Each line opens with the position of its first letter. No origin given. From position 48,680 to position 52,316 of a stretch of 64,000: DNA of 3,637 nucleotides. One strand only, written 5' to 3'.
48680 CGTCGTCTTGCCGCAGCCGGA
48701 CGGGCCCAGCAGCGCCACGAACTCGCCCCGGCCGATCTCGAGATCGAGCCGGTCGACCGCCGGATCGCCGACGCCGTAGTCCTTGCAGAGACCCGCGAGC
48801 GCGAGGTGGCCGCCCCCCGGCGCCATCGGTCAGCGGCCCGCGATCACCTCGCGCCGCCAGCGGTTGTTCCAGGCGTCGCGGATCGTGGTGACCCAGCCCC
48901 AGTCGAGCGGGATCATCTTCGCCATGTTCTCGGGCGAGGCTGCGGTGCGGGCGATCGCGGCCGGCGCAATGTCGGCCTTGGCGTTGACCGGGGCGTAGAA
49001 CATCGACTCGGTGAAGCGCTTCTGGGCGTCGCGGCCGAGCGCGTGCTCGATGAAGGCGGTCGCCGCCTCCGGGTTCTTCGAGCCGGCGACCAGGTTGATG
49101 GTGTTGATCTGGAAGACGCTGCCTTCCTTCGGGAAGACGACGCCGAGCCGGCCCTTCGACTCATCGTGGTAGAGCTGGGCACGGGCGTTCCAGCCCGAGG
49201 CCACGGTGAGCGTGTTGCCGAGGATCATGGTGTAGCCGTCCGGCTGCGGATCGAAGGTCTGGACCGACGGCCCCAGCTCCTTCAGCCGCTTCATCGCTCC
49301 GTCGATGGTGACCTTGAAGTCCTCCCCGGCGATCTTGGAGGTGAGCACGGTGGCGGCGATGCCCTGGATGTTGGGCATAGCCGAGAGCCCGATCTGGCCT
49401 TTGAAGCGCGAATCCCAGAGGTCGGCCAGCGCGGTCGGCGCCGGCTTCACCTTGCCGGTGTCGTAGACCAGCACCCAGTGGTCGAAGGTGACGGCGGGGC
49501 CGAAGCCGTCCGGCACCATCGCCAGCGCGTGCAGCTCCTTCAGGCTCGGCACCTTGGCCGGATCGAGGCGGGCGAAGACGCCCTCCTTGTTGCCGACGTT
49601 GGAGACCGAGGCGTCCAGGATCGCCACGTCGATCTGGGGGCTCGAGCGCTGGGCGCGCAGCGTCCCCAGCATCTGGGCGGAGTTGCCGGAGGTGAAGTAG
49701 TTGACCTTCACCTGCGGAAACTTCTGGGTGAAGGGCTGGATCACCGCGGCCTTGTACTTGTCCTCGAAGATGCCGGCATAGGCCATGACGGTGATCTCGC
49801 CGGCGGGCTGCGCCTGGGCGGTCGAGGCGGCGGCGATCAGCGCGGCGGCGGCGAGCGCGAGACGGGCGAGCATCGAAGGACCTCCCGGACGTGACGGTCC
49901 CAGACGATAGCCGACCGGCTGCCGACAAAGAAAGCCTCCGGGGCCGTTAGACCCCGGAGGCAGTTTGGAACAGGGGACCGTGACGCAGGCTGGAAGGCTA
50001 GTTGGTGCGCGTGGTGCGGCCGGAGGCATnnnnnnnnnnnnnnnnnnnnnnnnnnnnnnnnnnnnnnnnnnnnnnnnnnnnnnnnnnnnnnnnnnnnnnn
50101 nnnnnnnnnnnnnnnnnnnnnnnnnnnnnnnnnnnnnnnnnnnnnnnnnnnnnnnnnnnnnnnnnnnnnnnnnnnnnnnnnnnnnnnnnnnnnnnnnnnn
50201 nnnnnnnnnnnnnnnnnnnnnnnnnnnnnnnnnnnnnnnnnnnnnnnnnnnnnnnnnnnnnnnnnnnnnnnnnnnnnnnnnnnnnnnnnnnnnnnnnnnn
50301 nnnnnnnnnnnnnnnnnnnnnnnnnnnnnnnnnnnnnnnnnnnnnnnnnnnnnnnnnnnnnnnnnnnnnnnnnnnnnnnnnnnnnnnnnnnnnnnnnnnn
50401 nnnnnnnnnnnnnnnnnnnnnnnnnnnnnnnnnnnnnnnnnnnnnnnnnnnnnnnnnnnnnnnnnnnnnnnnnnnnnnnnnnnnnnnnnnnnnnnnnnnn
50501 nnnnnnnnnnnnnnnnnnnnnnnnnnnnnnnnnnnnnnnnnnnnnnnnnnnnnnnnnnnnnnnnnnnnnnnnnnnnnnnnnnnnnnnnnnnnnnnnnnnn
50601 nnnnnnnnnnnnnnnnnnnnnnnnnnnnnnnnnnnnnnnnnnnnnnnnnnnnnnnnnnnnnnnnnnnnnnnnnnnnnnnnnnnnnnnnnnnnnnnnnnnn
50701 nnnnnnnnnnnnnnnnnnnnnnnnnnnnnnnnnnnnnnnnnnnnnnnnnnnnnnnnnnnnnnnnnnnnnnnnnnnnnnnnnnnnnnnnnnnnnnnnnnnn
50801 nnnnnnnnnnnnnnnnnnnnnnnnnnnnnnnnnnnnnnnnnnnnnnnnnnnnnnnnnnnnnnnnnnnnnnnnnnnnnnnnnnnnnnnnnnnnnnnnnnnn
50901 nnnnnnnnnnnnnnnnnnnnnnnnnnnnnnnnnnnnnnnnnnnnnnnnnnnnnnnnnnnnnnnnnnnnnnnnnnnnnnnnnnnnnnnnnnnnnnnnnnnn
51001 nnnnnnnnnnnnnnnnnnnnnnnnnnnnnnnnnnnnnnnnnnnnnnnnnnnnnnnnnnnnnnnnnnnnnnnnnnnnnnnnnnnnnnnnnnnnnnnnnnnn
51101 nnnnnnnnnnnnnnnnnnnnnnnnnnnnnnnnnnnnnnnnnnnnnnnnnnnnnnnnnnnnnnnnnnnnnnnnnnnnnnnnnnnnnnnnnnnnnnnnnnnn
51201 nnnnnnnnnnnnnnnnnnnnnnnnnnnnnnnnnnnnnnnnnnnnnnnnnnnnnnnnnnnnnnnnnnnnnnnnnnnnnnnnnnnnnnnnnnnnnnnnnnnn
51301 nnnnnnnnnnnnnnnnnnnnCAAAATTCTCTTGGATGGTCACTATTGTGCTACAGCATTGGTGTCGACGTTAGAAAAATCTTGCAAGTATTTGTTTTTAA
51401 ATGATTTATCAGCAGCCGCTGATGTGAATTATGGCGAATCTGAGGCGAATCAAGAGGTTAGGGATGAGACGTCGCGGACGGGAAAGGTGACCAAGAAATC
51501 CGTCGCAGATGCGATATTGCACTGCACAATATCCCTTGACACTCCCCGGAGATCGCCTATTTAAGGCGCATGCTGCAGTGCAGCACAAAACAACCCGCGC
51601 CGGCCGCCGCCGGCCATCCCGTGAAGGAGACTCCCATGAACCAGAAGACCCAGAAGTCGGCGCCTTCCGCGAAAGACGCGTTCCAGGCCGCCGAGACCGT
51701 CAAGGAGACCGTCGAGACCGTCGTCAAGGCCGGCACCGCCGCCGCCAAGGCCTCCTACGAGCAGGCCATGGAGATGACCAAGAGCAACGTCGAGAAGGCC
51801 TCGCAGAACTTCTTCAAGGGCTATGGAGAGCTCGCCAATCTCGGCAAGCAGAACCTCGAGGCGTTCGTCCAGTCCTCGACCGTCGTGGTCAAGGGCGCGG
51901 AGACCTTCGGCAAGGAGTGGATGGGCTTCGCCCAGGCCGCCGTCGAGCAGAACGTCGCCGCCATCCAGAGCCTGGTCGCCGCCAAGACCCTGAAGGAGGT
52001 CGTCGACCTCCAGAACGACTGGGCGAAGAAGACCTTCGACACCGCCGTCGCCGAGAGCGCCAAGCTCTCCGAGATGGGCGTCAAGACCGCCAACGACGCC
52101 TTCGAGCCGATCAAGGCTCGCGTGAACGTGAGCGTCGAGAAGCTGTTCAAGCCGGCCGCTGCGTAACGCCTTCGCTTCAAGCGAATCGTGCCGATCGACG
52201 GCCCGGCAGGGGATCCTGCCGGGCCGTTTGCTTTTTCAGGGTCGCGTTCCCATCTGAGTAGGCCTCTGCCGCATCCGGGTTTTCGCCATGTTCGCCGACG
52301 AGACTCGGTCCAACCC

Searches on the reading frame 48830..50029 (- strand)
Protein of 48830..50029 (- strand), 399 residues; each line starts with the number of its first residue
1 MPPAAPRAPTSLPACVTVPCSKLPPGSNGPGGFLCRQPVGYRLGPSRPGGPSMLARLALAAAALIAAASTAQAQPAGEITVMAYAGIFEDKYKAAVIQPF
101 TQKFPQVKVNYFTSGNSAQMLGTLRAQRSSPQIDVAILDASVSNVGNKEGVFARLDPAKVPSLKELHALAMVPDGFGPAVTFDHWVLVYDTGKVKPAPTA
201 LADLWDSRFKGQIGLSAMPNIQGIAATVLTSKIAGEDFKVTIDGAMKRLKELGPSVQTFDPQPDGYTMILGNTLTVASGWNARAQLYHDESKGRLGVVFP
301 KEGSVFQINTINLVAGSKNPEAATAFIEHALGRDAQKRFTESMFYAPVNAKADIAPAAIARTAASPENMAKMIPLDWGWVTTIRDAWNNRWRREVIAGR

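Call 61: search_protein_families(library=pfam, proteins=[window:48830-50029:-], max_evalue=0.0001)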
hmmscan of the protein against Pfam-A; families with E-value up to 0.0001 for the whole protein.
window:48830-50029:- (399 aa): 4 families
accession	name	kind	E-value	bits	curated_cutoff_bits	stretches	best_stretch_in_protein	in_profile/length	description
PF13416.11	SBP_bac_8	-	2.4e-24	87.1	27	1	95-360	1-272/279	Bacterial extracellular solute-binding protein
PF13343.11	SBP_bac_6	-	1.8e-16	60.8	24.6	1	148-356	26-226/245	Bacterial extracellular solute-binding protein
PF01547.30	SBP_bac_1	-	4.9e-08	33.7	26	1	89-337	5-307/307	Bacterial extracellular solute-binding protein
PF13531.11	SBP_bac_11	-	7.1e-06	26.4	25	1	95-341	15-223/227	Bacterial extracellular solute-binding protein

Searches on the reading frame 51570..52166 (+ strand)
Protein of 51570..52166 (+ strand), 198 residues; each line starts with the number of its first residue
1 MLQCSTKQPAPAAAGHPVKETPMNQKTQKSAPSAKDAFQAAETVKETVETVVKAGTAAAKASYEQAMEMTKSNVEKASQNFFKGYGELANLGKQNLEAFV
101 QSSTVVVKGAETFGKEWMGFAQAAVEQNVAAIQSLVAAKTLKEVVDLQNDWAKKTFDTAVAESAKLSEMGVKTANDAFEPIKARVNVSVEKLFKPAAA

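Call 61: search_protein_families(library=pfam, proteins=[window:51570-52166:+], max_evalue=0.0001)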
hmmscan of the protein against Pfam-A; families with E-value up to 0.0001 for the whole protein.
window:51570-52166:+ (198 aa): 1 family
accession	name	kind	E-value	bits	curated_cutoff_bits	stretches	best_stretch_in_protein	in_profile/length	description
PF09361.15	Phasin_2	-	1.8e-25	89.5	24.9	1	88-185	3-100/100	Phasin protein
